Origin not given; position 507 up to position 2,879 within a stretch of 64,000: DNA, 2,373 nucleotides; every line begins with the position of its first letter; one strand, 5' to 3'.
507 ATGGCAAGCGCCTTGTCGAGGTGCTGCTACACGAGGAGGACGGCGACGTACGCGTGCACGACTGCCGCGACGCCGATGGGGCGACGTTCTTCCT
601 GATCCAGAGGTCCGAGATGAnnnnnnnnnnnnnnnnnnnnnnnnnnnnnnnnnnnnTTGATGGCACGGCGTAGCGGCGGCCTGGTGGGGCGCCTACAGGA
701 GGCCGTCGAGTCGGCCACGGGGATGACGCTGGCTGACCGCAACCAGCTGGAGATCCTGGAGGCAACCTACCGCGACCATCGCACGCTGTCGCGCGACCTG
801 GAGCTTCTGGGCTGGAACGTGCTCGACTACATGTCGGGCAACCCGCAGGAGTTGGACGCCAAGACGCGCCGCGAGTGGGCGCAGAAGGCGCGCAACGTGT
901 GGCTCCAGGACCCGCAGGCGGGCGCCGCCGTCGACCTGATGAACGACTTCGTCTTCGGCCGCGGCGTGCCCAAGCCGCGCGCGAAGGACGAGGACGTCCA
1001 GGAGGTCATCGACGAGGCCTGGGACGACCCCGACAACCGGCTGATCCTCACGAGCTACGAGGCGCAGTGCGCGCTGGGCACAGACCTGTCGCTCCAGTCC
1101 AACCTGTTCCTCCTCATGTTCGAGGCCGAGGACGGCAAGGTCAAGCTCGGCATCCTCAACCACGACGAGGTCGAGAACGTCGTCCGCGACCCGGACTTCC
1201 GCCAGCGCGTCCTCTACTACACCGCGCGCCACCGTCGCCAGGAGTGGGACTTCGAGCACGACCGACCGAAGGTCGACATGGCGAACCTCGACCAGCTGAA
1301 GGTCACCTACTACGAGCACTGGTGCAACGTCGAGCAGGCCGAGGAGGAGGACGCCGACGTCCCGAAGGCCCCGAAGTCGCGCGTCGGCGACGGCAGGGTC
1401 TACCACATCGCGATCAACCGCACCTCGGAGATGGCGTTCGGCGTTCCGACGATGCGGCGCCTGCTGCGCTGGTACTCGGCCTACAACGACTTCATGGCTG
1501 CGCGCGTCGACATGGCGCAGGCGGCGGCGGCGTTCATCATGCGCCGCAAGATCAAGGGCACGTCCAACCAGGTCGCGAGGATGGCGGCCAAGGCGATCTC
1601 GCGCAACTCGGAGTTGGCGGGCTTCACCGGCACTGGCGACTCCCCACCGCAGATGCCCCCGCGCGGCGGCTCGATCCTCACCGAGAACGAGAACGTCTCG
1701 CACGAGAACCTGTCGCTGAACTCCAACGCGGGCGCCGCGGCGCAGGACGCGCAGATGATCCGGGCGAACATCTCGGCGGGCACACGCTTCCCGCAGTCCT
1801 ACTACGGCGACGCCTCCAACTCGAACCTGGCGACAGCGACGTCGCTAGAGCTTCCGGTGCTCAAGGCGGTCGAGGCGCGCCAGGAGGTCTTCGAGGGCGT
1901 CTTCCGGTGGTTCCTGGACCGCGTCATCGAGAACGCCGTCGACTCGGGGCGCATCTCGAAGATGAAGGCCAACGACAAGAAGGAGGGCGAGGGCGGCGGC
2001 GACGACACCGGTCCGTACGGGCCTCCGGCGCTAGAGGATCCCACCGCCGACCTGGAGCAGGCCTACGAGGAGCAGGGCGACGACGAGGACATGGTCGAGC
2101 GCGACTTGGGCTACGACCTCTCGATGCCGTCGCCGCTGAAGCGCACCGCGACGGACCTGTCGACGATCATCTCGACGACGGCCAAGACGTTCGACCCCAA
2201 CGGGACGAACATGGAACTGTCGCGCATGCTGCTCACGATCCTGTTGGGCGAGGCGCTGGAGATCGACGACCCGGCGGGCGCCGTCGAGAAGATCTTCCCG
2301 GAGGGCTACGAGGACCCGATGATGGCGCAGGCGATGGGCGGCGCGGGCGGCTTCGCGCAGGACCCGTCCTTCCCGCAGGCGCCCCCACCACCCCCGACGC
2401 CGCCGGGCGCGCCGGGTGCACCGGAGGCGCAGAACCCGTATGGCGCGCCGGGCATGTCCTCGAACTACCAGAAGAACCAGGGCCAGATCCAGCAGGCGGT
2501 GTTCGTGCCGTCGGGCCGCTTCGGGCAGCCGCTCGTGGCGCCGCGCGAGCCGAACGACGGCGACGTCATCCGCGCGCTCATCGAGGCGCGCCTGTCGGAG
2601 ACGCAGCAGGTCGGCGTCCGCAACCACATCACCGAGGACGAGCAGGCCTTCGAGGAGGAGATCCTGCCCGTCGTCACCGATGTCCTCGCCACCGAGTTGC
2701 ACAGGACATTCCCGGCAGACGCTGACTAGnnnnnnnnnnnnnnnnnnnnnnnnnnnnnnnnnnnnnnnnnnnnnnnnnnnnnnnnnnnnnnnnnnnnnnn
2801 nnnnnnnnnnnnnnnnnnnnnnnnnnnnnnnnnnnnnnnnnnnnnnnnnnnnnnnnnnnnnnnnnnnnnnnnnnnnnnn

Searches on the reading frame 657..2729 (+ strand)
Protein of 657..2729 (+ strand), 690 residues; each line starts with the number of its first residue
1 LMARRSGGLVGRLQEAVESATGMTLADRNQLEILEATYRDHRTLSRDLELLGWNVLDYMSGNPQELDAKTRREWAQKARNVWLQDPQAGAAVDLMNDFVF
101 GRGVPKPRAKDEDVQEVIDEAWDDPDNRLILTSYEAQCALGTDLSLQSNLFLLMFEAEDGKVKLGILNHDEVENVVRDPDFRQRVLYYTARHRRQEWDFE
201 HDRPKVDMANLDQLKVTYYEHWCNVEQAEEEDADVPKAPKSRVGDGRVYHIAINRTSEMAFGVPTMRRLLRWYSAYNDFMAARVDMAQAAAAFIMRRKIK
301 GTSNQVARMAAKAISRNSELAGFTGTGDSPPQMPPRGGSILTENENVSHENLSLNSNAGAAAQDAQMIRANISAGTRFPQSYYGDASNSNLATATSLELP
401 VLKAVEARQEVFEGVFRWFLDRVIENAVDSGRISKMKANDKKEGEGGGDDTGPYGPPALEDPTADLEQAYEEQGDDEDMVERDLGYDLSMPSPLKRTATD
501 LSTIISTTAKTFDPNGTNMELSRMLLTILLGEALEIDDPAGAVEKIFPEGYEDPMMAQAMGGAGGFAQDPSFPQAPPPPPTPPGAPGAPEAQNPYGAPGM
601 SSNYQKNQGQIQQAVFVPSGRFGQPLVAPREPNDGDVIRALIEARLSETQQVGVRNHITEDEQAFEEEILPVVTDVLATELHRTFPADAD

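Call 10: search_protein_families(library=pfam, proteins=[window:657-2729:+], max_evalue=0.001)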
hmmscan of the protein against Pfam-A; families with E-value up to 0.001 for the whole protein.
window:657-2729:+ (690 aa): 0 families

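Call 13: search_protein_families(library=phrogs, proteins=[window:657-2729:+], max_evalue=0.001)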
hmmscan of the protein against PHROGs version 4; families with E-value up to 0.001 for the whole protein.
window:657-2729:+ (690 aa): 1 family
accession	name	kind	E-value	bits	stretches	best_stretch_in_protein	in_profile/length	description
phrog_10963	-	head and packaging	3.7e-35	122.5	1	49-420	47-393/503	portal protein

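Call 80: search_dna_similar(query=window:657-2729:+, collection=phages, mode=protein, max_rows=12)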
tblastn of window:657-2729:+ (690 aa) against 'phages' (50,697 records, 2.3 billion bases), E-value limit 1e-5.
Records with a match: 5; places in all: 5; records where one place covers at least 80% of the query: 0.
Best place of each record, by identity: <60% 5.
By first word of the organism name: Methanoculleus 2; Glutamicibacter 2; Caudovirus 1.
By host as written in the record: Methanoculleus bourgensis E02.3 2; Homo sapiens 1; Glutamicibacter halophytocola 1; - 1.
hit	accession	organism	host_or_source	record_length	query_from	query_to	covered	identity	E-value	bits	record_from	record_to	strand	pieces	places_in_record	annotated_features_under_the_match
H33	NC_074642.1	Methanoculleus virus L4768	Methanoculleus bourgensis E02.3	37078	52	427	54%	25.8%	2e-19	100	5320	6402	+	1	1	hypothetical protein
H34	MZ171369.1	Methanoculleus virus Blf4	Methanoculleus bourgensis E02.3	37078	52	427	54%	25.8%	2e-19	100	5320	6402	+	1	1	hypothetical protein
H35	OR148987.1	Caudovirus D_HF5_3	Homo sapiens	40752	5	417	60%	23.3%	2e-6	57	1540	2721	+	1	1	portal protein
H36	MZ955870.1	Glutamicibacter phage BIM BV-113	Glutamicibacter halophytocola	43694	49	432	56%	22.9%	2e-9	67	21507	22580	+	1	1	putative portal protein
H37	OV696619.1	Glutamicibacter phage Montesquieu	French washed-rind cheese surface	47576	75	432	52%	22.8%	2e-6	57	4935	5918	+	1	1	Portal protein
